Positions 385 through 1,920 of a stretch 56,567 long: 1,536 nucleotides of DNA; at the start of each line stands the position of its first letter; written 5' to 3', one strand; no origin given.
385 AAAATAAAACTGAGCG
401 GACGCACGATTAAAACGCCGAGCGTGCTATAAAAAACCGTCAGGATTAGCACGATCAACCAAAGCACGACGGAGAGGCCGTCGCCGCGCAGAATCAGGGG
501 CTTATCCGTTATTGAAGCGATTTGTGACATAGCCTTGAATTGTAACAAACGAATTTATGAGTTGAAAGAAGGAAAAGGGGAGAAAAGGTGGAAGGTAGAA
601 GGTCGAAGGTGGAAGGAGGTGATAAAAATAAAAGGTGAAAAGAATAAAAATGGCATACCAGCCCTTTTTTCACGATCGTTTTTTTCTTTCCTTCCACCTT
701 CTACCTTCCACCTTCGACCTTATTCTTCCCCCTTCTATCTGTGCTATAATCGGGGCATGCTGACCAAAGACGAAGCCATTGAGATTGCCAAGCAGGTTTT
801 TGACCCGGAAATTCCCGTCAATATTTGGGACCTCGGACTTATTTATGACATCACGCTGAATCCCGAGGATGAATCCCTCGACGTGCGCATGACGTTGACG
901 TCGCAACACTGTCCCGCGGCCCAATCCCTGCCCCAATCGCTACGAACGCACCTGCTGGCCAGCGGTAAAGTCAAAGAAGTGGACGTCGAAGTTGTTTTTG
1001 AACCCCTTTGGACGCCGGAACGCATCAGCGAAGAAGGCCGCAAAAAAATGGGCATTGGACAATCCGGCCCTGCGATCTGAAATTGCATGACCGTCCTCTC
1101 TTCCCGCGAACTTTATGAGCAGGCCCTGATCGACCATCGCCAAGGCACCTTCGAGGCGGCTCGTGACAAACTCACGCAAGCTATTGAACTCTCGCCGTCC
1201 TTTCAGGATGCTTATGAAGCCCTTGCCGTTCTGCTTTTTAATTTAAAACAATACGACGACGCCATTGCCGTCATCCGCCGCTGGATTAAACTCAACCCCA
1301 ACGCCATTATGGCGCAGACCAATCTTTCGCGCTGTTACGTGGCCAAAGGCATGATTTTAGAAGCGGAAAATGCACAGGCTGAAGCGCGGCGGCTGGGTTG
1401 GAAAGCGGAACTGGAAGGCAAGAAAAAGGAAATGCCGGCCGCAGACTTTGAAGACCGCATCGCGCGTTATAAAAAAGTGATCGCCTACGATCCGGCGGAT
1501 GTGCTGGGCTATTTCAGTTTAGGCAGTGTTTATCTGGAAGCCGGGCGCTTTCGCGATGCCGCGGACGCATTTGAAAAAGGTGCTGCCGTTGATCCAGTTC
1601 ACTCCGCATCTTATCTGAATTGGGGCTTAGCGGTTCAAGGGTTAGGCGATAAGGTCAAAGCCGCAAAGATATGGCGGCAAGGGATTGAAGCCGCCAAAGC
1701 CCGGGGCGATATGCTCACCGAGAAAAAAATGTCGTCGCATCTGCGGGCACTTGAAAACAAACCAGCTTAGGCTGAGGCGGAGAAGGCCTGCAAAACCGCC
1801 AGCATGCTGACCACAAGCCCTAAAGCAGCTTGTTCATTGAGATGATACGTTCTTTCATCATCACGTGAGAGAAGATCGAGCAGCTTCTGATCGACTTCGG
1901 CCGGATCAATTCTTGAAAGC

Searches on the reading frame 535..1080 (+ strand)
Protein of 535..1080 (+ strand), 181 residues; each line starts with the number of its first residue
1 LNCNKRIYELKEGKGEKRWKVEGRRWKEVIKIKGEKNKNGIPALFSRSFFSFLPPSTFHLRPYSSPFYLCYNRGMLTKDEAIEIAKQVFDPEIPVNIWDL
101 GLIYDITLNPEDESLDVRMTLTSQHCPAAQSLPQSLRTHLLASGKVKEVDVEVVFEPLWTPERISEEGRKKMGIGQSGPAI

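Call 56: search_protein_families(library=pfam, proteins=[window:535-1080:+], max_evalue=0.0001)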
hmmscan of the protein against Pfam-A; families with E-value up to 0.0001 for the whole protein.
window:535-1080:+ (181 aa): 1 family
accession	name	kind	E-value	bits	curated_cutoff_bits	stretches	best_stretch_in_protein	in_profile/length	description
PF01883.24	FeS_assembly_P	-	3e-10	40.7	23.5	1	86-151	9-73/73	Iron-sulfur cluster assembly protein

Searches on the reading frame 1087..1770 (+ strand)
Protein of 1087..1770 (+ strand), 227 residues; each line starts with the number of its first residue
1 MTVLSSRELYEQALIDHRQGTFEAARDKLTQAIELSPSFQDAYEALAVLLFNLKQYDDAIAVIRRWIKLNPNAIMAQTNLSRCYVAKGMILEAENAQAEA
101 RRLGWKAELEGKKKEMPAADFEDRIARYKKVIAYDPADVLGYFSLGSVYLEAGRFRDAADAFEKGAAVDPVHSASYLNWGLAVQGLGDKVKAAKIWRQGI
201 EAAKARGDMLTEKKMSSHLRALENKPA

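Call 56: search_protein_families(library=pfam, proteins=[window:1087-1770:+], max_evalue=0.0001)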
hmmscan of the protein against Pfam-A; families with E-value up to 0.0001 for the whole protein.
window:1087-1770:+ (227 aa): 14 families
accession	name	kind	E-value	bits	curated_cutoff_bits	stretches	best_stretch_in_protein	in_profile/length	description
PF13431.12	TPR_17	-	2.5e-17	62.1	24.4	1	30-61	3-34/34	Tetratricopeptide repeat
PF07719.23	TPR_2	-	4.4e-17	61.2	27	0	141-170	3-32/34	Tetratricopeptide repeat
PF13432.12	TPR_16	-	6.2e-16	59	32.7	2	11-73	2-64/65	Tetratricopeptide repeat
PF13414.12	TPR_11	-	1.6e-15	56.9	26.8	2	125-153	14-42/42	TPR repeat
PF14559.12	TPR_19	-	5.9e-15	55.8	25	1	19-72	4-57/68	Tetratricopeptide repeat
PF00515.34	TPR_1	-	4.9e-12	45.6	27.8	0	141-170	3-32/34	Tetratricopeptide repeat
PF13428.12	TPR_14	-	7.5e-12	45.1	23.5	0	42-81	3-42/44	Tetratricopeptide repeat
PF13181.12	TPR_8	-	1.2e-11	44.2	25.7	0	41-72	2-33/34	Tetratricopeptide repeat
PF13371.12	TPR_9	-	4.2e-10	39.9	35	0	7-48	30-71/73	Tetratricopeptide repeat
PF13424.12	TPR_12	-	2.7e-09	37.5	30.1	0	44-102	7-73/77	Tetratricopeptide repeat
PF12895.13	ANAPC3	-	5.8e-08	33.3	27.2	0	38-96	21-78/82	Anaphase-promoting complex, cyclosome, subunit 3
PF23914.1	TPR_CcmH_CycH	-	1.5e-07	31.8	42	0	113-190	24-101/158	Cytochrome c-type biogenesis protein H TPR domain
PF13176.12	TPR_7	-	5.6e-06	26.5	27.9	0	143-169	3-31/36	Tetratricopeptide repeat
PF13174.12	TPR_6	-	5.3e-05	24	26.3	0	41-72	1-32/33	Tetratricopeptide repeat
